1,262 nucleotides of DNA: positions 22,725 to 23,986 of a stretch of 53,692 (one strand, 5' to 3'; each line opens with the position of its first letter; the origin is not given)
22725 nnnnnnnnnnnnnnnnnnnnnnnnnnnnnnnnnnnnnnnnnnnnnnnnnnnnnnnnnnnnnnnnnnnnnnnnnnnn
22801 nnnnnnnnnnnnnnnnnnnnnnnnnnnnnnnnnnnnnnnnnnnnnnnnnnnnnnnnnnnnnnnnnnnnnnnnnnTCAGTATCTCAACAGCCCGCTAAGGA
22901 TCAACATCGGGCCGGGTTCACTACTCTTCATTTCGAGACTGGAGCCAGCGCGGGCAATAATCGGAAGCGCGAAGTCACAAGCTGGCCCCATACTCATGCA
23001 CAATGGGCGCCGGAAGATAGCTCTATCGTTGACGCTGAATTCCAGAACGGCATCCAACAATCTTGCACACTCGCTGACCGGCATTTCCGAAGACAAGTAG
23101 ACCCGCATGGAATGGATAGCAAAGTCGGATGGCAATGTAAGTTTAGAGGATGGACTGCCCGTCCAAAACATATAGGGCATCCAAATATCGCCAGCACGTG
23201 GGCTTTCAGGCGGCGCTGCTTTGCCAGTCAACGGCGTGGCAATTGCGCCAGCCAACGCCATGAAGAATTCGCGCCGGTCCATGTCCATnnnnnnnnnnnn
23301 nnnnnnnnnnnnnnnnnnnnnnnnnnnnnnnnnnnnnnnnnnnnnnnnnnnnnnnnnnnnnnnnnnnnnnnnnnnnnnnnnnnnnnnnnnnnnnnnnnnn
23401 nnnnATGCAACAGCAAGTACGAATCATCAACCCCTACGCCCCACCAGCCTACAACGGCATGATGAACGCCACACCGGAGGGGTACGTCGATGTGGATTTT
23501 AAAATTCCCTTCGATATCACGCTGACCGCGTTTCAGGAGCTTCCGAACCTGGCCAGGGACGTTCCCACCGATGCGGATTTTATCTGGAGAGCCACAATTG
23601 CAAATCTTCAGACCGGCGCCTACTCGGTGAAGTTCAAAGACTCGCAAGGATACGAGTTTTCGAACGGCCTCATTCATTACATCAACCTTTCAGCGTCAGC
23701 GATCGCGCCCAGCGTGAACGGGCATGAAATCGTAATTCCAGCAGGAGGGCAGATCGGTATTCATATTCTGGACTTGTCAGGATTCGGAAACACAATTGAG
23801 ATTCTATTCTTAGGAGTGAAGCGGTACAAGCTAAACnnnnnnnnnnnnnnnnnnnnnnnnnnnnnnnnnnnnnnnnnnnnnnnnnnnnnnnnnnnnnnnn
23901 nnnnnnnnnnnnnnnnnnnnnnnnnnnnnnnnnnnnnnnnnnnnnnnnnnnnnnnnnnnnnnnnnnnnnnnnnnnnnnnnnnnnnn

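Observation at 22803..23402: Tat-signal protein encoded antisense between two capsid-like genes, codon-aligned with an open 200-codon sense ORF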

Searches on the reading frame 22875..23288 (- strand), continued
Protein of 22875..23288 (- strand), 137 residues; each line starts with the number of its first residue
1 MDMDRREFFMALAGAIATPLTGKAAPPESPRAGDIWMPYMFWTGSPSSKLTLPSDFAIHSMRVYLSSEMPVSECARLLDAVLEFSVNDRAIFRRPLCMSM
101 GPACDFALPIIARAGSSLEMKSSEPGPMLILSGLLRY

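Call 79: search_protein_families(library=pfam, proteins=[P0003, P0004, P0005, P0006], max_evalue=0.05)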
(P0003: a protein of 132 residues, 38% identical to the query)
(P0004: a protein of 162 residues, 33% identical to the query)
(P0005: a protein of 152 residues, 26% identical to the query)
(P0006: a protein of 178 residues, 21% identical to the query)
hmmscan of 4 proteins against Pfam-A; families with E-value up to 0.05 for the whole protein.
P0003 (132 aa): 0 families

P0004 (162 aa): 0 families

P0005 (152 aa): 0 families

P0006 (178 aa): 0 families

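Call 113: search_solved_structures(query=A2, max_evalue=1)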
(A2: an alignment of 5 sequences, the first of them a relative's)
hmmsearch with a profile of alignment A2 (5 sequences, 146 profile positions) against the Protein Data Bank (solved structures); distinct sequences matched with E-value up to 1: 0.

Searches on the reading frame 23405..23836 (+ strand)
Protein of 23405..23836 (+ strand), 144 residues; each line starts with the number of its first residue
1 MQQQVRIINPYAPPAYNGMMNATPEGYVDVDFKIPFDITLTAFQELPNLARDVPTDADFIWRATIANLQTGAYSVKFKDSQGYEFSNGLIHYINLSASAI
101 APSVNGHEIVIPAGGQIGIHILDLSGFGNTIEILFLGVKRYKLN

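Call 6: search_protein_families(library=pfam, proteins=[window:23405-23836:+], max_evalue=0.1)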
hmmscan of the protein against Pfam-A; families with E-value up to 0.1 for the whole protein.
window:23405-23836:+ (144 aa): 0 families

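Call 7: search_protein_families(library=phrogs, proteins=[window:23405-23836:+], max_evalue=0.1)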
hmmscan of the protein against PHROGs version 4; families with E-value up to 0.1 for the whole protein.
window:23405-23836:+ (144 aa): 0 families

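Call 44: find_related_loci(query=window:23405-23836:+, collection=viral_contigs, flank=6000)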
Query window:23405-23836:+ (144 aa) in viral_contigs; peptide patterns used: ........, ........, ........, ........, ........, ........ (x = any residue, [..] = any of these).
17 stretches matched a pattern, but none encodes a relative of the query by tblastn (E <= 1e-3).
